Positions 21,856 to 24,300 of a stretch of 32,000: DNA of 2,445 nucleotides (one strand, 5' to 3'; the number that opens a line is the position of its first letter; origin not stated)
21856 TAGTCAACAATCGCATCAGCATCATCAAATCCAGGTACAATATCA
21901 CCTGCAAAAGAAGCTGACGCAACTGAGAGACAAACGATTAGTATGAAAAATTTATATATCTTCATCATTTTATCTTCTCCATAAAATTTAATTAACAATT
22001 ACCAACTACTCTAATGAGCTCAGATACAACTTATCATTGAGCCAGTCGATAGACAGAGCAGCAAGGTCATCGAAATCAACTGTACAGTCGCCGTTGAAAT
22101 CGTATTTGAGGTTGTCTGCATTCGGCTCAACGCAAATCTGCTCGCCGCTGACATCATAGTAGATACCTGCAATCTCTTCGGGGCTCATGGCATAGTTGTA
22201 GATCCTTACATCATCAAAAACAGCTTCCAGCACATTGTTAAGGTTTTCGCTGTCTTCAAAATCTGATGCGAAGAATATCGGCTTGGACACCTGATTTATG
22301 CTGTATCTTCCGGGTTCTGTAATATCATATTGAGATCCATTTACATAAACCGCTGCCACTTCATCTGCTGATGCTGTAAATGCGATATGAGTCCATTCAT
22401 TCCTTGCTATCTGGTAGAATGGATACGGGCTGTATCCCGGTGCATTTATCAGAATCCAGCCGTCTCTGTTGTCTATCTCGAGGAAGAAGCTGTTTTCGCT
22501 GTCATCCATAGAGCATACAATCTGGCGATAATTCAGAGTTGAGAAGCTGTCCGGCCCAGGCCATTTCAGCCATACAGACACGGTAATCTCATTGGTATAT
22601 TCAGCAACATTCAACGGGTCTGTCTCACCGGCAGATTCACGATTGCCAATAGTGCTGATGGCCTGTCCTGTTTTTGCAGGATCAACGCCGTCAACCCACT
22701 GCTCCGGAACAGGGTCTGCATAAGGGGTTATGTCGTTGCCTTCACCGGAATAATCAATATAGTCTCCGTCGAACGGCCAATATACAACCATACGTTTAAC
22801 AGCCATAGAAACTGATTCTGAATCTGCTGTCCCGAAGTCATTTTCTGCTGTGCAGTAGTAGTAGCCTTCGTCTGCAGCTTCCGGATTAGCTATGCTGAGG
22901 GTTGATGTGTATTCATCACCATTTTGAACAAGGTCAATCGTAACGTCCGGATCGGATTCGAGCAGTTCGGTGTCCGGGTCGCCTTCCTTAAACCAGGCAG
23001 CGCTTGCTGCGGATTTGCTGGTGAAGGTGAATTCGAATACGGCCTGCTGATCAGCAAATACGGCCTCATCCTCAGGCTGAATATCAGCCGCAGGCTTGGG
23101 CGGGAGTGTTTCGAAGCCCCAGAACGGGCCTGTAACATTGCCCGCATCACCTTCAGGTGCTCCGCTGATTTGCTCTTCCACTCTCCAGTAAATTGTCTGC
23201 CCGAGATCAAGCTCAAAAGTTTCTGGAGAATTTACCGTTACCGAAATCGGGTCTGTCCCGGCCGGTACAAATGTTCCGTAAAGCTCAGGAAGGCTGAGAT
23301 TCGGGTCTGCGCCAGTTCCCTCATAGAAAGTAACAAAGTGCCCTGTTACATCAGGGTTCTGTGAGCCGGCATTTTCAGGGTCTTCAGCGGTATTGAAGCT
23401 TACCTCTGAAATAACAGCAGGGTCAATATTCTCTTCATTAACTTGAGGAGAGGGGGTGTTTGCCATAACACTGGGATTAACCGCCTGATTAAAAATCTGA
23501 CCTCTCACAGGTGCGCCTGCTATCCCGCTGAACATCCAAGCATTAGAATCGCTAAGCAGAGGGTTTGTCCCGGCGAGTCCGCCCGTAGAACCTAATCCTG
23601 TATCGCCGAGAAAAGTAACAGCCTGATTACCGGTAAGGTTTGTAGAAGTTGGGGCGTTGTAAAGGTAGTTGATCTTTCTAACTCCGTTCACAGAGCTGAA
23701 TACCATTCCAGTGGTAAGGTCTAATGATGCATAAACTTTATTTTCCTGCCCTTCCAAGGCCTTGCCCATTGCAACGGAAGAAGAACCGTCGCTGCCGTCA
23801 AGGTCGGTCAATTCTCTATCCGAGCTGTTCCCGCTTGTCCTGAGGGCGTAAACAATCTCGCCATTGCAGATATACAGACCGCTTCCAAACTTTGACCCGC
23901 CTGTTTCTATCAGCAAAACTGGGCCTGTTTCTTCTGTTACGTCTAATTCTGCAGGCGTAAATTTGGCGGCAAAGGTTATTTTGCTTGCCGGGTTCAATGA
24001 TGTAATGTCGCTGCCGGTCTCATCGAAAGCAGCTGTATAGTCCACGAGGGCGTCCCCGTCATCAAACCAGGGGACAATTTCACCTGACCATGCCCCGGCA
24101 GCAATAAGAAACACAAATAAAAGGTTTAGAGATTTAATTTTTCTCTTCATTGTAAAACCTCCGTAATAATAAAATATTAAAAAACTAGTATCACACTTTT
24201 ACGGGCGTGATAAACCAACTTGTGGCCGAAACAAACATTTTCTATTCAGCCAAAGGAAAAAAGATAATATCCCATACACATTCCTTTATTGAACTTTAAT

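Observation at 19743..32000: ECF sigma / FecR anti-sigma-led 12-kb one-strand cluster: three paralogous secreted LamG/Ig/dockerin-like proteins plus two sulfatases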

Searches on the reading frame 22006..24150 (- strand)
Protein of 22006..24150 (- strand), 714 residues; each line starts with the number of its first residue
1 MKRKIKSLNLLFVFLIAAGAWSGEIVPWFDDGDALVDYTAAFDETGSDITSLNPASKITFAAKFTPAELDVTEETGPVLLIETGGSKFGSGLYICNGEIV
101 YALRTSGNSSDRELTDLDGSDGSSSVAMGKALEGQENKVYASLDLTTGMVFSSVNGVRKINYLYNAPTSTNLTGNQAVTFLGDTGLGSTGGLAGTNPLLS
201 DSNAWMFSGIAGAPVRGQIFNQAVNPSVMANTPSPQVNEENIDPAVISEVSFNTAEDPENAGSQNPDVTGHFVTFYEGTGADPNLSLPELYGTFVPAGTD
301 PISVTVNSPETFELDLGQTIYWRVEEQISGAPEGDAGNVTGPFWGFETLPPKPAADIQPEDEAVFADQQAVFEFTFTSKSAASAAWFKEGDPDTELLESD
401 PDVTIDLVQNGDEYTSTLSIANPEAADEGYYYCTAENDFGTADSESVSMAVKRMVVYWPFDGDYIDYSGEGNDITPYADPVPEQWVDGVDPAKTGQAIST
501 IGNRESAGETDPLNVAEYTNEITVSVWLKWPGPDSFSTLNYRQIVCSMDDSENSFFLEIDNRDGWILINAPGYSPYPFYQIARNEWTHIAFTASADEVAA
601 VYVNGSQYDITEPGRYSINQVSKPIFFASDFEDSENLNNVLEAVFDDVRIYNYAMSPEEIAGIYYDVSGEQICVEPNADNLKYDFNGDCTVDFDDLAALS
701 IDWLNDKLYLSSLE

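Call 8: search_protein_families(library=pfam, proteins=[window:22006-24150:-], max_evalue=0.01)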
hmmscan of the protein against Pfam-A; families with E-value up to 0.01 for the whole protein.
window:22006-24150:- (714 aa): 5 families
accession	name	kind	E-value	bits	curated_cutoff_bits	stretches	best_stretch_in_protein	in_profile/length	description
PF13385.13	Laminin_G_3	-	4.9e-18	66.2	27.6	1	517-661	15-151/151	Concanavalin A-like lectin/glucanases superfamily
PF07679.22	I-set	-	7e-09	36.1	23.7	1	354-445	2-85/90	Immunoglobulin I-set domain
PF13927.12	Ig_3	-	2.4e-07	31.6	30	1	352-437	1-78/78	Immunoglobulin domain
PF00047.31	ig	-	0.00018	22.2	21.8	1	379-443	21-78/81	Immunoglobulin domain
PF07686.23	V-set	-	0.0037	17.9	26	0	408-438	65-94/109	Immunoglobulin V-set domain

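Call 12: find_encoding_contigs(protein=window:22006-24150:-, flank=10000, max_places=6)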
Protein window:22006-24150:- (714 aa): no gene with exactly this product is on record in the collection.

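Call 13: find_homologous_proteins(query=window:22006-24150:-, max_evalue=0.00001)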
Query window:22006-24150:- (714 aa): 17 proteins with E <= 0.00001 among 8000 candidates.
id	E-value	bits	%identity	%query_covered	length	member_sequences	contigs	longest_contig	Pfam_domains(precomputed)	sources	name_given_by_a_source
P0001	0.0e+0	1624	100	100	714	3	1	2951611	PF07679.23,PF13927.13,PF13385.14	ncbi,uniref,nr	ncbi:Immunoglobulin I-set domain protein [Sedimentisphaera cyanobacteriorum]|uniref:Immunoglobulin I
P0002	0.0e+0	1046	66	97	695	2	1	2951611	PF07679.23,PF13895.13,PF13927.13,PF13385.14,PF00047.32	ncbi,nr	ncbi:LamG-like jellyroll fold domain-containing protein [Sedimentisphaera cyanobacteriorum]|nr:LamG-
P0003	0.0e+0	1045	66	99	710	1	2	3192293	PF07679.23,PF13927.13,PF13385.14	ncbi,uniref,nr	ncbi:LamG-like jellyroll fold domain-containing protein [Sedimentisphaera salicampi]|uniref:Immunogl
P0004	6.1e-289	979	62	99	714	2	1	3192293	PF07679.23,PF13895.13,PF13927.13,PF13385.14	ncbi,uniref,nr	ncbi:LamG-like jellyroll fold domain-containing protein [Sedimentisphaera salicampi]|uniref:Immunogl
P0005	6.6e-286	969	61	99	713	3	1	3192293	PF07679.23,PF13895.13,PF13927.13,PF13385.14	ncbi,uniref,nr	ncbi:LamG-like jellyroll fold domain-containing protein [Sedimentisphaera salicampi]|uniref:Immunogl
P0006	2.5e-279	947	60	99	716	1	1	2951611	PF07679.23,PF13895.13,PF13927.13,PF13385.14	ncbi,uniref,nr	ncbi:Immunoglobulin I-set domain protein [Sedimentisphaera cyanobacteriorum]|uniref:Immunoglobulin I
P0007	8.6e-159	549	40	99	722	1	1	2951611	PF07679.23,PF13927.13,PF13385.14,PF00047.32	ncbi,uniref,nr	ncbi:Immunoglobulin I-set domain protein [Sedimentisphaera cyanobacteriorum]|uniref:Immunoglobulin I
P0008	1.7e-158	548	41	99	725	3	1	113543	PF07679.23,PF13927.13,PF13385.14,PF00047.32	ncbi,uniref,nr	ncbi:LamG-like jellyroll fold domain-containing protein [Sedimentisphaera salicampi]|uniref:LamG-lik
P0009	2.4e-157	544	39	99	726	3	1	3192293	PF07679.23,PF13927.13,PF13385.14,PF00047.32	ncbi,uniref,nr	ncbi:LamG-like jellyroll fold domain-containing protein [Sedimentisphaera salicampi]|uniref:Immunogl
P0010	1.5e-154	535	42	100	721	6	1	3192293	PF07679.23,PF13895.13,PF13927.13,PF13385.14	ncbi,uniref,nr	ncbi:Immunoglobulin I-set domain protein [Sedimentisphaera salicampi]|uniref:Immunoglobulin I-set do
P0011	4.8e-150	520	41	100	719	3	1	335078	PF07679.23,PF13895.13,PF13927.13,PF13385.14,PF00047.32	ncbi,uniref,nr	ncbi:LamG-like jellyroll fold domain-containing protein [Sedimentisphaera salicampi]|uniref:LamG-lik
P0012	3.2e-125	438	38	98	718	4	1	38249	PF07679.23,PF13927.13,PF13385.14,PF00047.32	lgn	-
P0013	1.0e-70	257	45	49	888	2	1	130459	PF13385.14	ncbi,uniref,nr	ncbi:LamG domain-containing protein [Sedimentisphaera salicampi]|uniref:LamG domain-containing prote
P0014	1.8e-50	191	31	65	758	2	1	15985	PF07679.23,PF13927.13,PF13385.14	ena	-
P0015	4.1e-23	100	30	60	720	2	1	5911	PF07679.23,PF13927.13,PF13385.14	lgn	-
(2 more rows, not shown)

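Call 18: find_encoding_contigs(protein=P0002, flank=10000, max_places=3)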
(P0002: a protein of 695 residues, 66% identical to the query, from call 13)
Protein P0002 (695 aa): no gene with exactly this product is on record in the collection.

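Call 25: find_related_loci(query=A3, collection=genome_contigs, flank=10000)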
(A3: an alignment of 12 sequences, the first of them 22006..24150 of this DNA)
Query A3 (714 aa) in genome_contigs; peptide patterns used: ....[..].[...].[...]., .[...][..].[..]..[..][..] (x = any residue, [..] = any of these).
122 stretches matched a pattern; 11 encode a relative of the query (tblastn E <= 1e-3); 11 distinct loci.
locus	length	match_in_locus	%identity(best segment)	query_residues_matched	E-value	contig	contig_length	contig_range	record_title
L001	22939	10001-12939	36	12-709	4e-119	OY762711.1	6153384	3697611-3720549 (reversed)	MAG: Sedimentisphaerales bacterium isolate 370b4a7f-3155-49ac-97a8-084c2d75e38e genome assembly, chromosome: 1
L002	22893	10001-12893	35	1-705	9e-114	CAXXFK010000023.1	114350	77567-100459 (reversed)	MAG: Sedimentisphaerales bacterium isolate b913d1aa-c6fb-43ae-b699-25cabd59f994 genome assembly, contig: contig_23, whol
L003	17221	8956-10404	29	230-709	4e-46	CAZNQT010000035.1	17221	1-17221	MAG TPA_asm: uncultured Pirellulales bacterium isolate SRP323688_co1_253 genome assembly, contig: NODE_5363_length_17221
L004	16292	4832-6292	28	230-709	2e-40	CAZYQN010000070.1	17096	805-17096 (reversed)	MAG TPA_asm: uncultured Pirellulales bacterium isolate binchicken_co44_187 genome assembly, contig: NODE_4485_length_170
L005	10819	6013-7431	30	250-709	8e-34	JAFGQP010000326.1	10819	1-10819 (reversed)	MAG: Sedimentisphaerales bacterium isolate Zod_Metabat.769 k87_7733763, whole genome shotgun sequence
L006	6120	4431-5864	30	236-706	1e-31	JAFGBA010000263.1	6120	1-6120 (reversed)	MAG: Sedimentisphaerales bacterium isolate Zod_Metabat.1001 k87_7883336, whole genome shotgun sequence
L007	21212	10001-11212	30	310-709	2e-31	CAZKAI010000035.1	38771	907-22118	MAG TPA_asm: uncultured Pirellulales bacterium isolate binchicken_co117_24 genome assembly, contig: NODE_2012_length_387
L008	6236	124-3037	29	350-708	1e-28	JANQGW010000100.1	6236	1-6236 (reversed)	MAG: Sedimentisphaerales bacterium isolate PL23b_bin.68 k99_2834310, whole genome shotgun sequence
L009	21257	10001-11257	28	282-708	2e-21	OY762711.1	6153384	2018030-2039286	MAG: Sedimentisphaerales bacterium isolate 370b4a7f-3155-49ac-97a8-084c2d75e38e genome assembly, chromosome: 1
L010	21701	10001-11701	31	358-666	1e-18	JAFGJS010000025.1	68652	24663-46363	MAG: Candidatus Sumerlaeota bacterium isolate Zod_Metabat.292 k87_2854969, whole genome shotgun sequence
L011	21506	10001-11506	28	206-706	2e-14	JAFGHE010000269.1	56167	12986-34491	MAG: Sedimentisphaerales bacterium isolate Zod_Metabat.1436 k87_12473345, whole genome shotgun sequence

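Call 60: search_protein_families(library=pfam, proteins=[L001:3532-4917:-, L001:12196-13413:+, L001:13385-14719:+, L001:14773-16317:+, L001:17054-18766:+, L001:18823-21486:-, L002:2455-4677:+, L002:4772-7000:+, L002:12174-13379:+, L002:13403-14698:+], max_evalue=0.001)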
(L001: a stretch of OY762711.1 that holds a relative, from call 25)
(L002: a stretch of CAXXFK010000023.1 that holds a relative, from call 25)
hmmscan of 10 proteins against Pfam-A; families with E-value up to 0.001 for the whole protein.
L001:3532-4917:- (461 aa): 2 families
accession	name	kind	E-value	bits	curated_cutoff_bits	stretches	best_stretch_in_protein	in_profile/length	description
PF06439.18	3keto-disac_hyd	-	1.3e-90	303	26.8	2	243-459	1-187/187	3-keto-disaccharide hydrolase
PF20407.5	DUF1583_N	-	3.5e-05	24.1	22.9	0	363-404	75-116/150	Domain of unknown function (DUF1583_N)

L001:12196-13413:+ (405 aa): 0 families

L001:13385-14719:+ (444 aa): 1 family
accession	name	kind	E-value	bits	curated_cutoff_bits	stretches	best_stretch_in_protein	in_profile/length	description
PF13385.13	Laminin_G_3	-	0.00021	21.9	27.6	1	170-270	62-149/151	Concanavalin A-like lectin/glucanases superfamily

L001:14773-16317:+ (514 aa): 5 families
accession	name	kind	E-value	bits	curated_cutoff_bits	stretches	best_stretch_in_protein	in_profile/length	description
PF00884.28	Sulfatase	-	2.8e-51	175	25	1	34-385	1-300/301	Sulfatase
PF16347.10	SGSH_C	-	2.6e-15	57.3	29.3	1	340-483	8-151/154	N-sulphoglucosamine sulphohydrolase, C-terminal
PF01663.27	Phosphodiest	-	1.1e-05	25.7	23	0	297-329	188-220/342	Type I phosphodiesterase / nucleotide pyrophosphatase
PF02995.22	DUF229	-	2.6e-05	23.6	25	1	293-337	306-350/496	Protein of unknown function (DUF229)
PF10518.14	TAT_signal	-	0.00049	20.3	22.7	1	1-20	2-21/21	TAT (twin-arginine translocation) pathway signal sequence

L001:17054-18766:+ (570 aa): 3 families
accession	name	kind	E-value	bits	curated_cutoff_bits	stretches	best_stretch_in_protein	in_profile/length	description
PF00656.27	Peptidase_C14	-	2.8e-15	57.1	21.4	1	334-508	2-183/233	Caspase domain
PF04151.21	PPC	-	2.8e-08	34.9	25.9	2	204-271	1-67/70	Bacterial pre-peptidase C-terminal domain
PF01650.23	Peptidase_C13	-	2.1e-07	31.2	22.8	1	400-513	104-211/258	Peptidase C13 family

L001:18823-21486:- (887 aa): 2 families
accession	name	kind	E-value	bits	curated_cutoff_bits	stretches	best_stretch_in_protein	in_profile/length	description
PF05193.26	Peptidase_M16_C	-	3e-71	239.5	23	2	212-391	2-181/181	Peptidase M16 inactive domain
PF00675.25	Peptidase_M16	-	3.9e-44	150.6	22.3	2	57-178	2-121/149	Insulinase (Peptidase family M16)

L002:2455-4677:+ (740 aa): 3 families
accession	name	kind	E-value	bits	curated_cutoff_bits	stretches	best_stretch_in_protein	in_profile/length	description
PF13385.13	Laminin_G_3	-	5.1e-21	75.8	27.6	1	433-569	16-151/151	Concanavalin A-like lectin/glucanases superfamily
PF22352.2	K319L-like_PKD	-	1.8e-13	50.7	27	1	257-343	4-84/84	K319L-like, PKD domain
PF18911.6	PKD_4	-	0.00019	21.8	27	0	602-662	22-74/85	PKD domain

L002:4772-7000:+ (742 aa): 2 families
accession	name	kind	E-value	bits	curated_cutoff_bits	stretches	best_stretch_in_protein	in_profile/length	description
PF12831.13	FAD_oxidored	-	1.3e-94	318.3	27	1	54-541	2-416/416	FAD dependent oxidoreductase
PF25275.1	Golvesin_C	-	3.3e-30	105.3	31.6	1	561-686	2-128/132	Golvesin C-terminal domain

L002:12174-13379:+ (401 aa): 0 families

L002:13403-14698:+ (431 aa): 0 families

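Call 68: search_protein_families(library=ncbifam, proteins=[window:22006-24150:-], max_evalue=0.001)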
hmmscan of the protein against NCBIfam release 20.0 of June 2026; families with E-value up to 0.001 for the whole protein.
window:22006-24150:- (714 aa): 1 family
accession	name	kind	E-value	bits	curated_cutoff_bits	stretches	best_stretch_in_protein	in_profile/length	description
NF052521.1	TafC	equivalog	3.3e-08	33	410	1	487-666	184-362/373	TafC family fimbrial protein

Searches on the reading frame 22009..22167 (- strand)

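Call 87: search_protein_families(library=pfam, proteins=[window:22009-22167:-], max_evalue=10)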
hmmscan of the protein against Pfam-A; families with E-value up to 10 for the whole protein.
seq(53 aa): 1 family
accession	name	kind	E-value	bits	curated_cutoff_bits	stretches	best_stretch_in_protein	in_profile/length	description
PF00036.39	EF-hand_1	-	0.062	13.3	25.4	1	21-37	8-24/29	EF hand domain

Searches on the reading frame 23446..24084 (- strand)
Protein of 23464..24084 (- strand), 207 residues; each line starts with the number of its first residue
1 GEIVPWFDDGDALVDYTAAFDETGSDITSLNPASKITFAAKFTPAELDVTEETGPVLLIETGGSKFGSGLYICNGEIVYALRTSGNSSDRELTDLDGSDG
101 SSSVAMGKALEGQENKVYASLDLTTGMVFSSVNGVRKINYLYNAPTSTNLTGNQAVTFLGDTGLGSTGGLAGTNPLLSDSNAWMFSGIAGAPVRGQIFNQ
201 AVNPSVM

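Call 20: search_protein_families(library=pfam, proteins=[window:23464-24084:-], max_evalue=10)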
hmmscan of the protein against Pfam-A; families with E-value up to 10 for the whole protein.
seq(207 aa): 0 families

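Call 48: predict_structure(alignment_id=A7)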
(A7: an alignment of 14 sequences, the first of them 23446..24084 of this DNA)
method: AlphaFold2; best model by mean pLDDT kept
length: 213 residues; sequences in the alignment: 14
mean_pLDDT: 83.2   pTM: 0.86
mean pLDDT of the five models: 83.2, 74.0, 70.5, 68.8, 66.6
residues with pLDDT >= 90: 89; 70-90: 88; 50-70: 27; < 50: 9
segments of 3 or more residues with pLDDT < 50: 22-24, 208-213
pLDDT, mean of each block of 10 residues (from residue 1): 80 80 56 87 95 92 85 95 74 87 94 96 92 94 77 82 65 84 90 90 67 37
secondary structure, 60 per line:
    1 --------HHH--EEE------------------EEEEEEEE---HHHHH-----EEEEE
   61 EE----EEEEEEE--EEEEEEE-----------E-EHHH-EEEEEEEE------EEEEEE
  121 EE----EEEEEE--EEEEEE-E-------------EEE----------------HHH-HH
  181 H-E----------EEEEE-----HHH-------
elements in order: E14-16 E35-42 H46-50 E56-62 E67-73 E76-82 E101-108 E115-122 E127-132 E135-140 E156-158 E194-198

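Call 51: fold_search(model_id=the predicted structure, library=pdb)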
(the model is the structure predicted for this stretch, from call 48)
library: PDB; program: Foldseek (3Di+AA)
matches with E <= 10: 1357; with E <= 0.001: 208
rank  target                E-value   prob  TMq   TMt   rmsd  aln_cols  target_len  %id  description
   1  6er4_B                6.7e-07  1.00  0.57  0.63   4.6       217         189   16  Ruminococcus gnavus IT-sialidase CBM40 bound to alpha2,6 sialyllactose (released 2018-05-02)
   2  1qu0_A                9.0e-07  1.00  0.47  0.54   9.1       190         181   13  CRYSTAL STRUCTURE OF THE FIFTH LAMININ G-LIKE MODULE OF THE MOUSE LAMININ ALPHA2 CHAIN (released 1999-12-03)
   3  6er3_B                2.6e-06  1.00  0.58  0.65   4.4       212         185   16  Ruminococcus gnavus IT-sialidase CBM40 bound to alpha2,3 sialyllactose (released 2018-05-02)
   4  6er4_A                2.8e-06  1.00  0.56  0.61   4.8       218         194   15  Ruminococcus gnavus IT-sialidase CBM40 bound to alpha2,6 sialyllactose (released 2018-05-02)
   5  6er3_A                3.3e-06  1.00  0.58  0.66   4.1       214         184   15  Ruminococcus gnavus IT-sialidase CBM40 bound to alpha2,3 sialyllactose (released 2018-05-02)
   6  5ik7_A                3.7e-06  1.00  0.47  0.28   9.2       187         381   16  Laminin A2LG45 I-form, Apo. (released 2016-08-10)
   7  1pz8_C                4.4e-06  1.00  0.45  0.53   5.4       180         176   13  Modulation of agrin function by alternative splicing and Ca2+ binding (released 2004-04-13)
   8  3bta                  5.0e-06  1.00  0.49  0.10   5.4       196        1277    9  CRYSTAL STRUCTURE OF BOTULINUM NEUROTOXIN SEROTYPE A (released 1999-10-01)
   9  1qu0_C                5.3e-06  1.00  0.49  0.55   9.2       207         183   14  CRYSTAL STRUCTURE OF THE FIFTH LAMININ G-LIKE MODULE OF THE MOUSE LAMININ ALPHA2 CHAIN (released 1999-12-03)
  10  6pnq_A                5.6e-06  1.00  0.44  0.48   5.0       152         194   17  Crystal structure of the SS2A splice insert-containing neurexin-1 LNS2 domain in complex with neurexophilin-1 (released 2019-10-09)
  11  5ik7_B                6.6e-06  1.00  0.46  0.28   9.1       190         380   15  Laminin A2LG45 I-form, Apo. (released 2016-08-10)
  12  1dyk                  6.6e-06  1.00  0.49  0.30   9.1       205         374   15  Laminin alpha 2 chain LG4-5 domain pair (released 2001-02-04)
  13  1pz9_B                6.6e-06  1.00  0.42  0.47   7.4       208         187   14  Modulation of agrin function by alternative splicing and Ca2+ binding (released 2004-04-13)
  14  9qco_A                7.8e-06  1.00  0.47  0.11   4.7       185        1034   11  NTNH-HA70 complex from Clostridium botulinum Serotype B1 (released 2025-09-10)
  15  6er2_A                8.3e-06  1.00  0.58  0.66   4.1       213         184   14  Ruminococcus gnavus IT-sialidase CBM40 (released 2018-05-02)
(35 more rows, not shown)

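Call 61: search_protein_representatives(alignment_id=A8)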
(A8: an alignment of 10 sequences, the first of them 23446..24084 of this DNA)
Query: 10 sequences, 220 profile positions. Proteins with E-value up to 0.001 (for the whole library): 103; up to 1e-10: 50; up to 1e-30: 26. The best 103 are listed.
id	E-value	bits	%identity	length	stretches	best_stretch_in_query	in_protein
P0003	1.0e-87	310.1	-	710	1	1-220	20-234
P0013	3.8e-85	301.7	-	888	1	1-220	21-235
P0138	1.7e-79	283.2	-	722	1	1-220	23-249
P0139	2.6e-69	249.9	-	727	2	1-220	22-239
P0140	7.7e-62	225.5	-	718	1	1-220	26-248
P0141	2.9e-61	223.6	-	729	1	1-220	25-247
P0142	8.0e-56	205.8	-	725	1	1-220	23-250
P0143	3.2e-55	203.8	-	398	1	1-211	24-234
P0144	3.9e-55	203.5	-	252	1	1-209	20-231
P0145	1.6e-53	198.3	-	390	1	1-215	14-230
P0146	7.9e-53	196.0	-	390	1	1-215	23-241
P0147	8.1e-53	196.0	-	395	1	1-211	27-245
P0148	3.8e-51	190.5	-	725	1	1-220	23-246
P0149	7.4e-49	183.0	-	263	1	1-208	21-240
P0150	5.3e-46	173.7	-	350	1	32-217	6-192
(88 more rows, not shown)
